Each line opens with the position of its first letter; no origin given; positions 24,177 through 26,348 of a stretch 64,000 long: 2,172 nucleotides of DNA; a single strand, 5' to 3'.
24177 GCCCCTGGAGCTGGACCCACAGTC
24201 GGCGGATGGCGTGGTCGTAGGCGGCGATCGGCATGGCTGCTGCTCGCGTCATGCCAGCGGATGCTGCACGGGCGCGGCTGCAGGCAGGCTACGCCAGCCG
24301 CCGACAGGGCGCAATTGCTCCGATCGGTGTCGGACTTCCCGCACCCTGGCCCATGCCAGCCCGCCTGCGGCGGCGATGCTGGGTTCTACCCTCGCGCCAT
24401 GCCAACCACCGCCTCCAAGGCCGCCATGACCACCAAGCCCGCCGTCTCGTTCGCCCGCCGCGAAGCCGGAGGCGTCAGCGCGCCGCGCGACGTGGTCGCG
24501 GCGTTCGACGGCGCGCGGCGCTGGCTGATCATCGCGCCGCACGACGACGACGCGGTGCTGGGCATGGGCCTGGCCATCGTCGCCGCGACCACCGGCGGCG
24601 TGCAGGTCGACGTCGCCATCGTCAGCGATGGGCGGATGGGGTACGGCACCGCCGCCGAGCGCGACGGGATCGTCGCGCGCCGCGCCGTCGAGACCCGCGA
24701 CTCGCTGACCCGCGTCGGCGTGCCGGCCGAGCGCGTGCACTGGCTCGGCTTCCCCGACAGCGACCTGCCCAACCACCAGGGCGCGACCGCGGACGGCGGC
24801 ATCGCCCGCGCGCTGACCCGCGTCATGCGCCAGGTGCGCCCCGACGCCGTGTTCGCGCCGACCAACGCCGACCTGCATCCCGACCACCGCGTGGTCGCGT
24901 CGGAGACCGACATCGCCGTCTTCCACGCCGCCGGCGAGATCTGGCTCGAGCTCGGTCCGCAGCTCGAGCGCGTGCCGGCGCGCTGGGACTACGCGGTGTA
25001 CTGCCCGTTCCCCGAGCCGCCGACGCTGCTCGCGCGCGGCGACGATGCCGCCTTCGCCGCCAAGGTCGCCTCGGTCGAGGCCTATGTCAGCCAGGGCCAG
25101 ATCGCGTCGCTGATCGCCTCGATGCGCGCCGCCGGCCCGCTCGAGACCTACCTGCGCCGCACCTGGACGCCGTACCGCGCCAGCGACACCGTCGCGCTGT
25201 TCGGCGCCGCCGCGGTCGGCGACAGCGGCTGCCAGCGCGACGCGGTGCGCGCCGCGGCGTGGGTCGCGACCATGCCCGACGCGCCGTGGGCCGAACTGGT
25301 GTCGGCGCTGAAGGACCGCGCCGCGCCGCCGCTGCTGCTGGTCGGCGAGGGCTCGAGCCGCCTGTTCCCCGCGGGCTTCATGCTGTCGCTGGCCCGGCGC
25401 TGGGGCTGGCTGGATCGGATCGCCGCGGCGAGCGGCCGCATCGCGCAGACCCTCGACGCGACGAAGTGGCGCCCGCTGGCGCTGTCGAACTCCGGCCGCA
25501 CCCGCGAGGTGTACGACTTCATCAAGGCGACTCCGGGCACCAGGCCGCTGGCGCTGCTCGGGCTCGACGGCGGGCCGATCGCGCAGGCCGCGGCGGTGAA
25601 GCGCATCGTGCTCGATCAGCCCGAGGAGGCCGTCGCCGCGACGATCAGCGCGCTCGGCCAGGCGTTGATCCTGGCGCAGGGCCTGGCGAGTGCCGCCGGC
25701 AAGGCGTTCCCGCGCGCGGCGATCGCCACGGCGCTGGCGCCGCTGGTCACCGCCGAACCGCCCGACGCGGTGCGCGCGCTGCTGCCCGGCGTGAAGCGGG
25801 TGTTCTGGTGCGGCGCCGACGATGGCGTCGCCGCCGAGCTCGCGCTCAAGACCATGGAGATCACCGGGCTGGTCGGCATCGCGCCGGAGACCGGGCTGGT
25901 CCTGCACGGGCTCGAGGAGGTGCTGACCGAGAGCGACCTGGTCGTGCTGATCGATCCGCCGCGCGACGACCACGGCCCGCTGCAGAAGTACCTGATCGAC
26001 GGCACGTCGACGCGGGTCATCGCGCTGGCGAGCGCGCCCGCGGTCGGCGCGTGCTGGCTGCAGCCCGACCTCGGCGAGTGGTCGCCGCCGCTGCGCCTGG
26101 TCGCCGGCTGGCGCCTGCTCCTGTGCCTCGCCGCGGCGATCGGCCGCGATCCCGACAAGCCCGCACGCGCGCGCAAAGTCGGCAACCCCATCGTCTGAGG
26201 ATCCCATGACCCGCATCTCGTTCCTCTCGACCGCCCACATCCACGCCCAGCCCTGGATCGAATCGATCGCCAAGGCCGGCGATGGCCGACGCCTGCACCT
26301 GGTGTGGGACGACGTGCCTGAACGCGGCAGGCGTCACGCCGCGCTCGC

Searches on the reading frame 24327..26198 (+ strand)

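Call 60: search_protein_families(library=pfam, proteins=[window:24327-26198:+], max_evalue=0.001)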
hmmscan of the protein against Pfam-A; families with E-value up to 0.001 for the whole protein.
window:24327-26198:+ (623 aa): 2 families
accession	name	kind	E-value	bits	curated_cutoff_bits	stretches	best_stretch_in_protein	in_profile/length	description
PF02585.22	PIG-L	-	2.2e-22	80.4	28.2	1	67-194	1-125/129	GlcNAc-PI de-N-acetylase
PF01380.27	SIS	-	0.0005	20.3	25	0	495-546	13-64/131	SIS domain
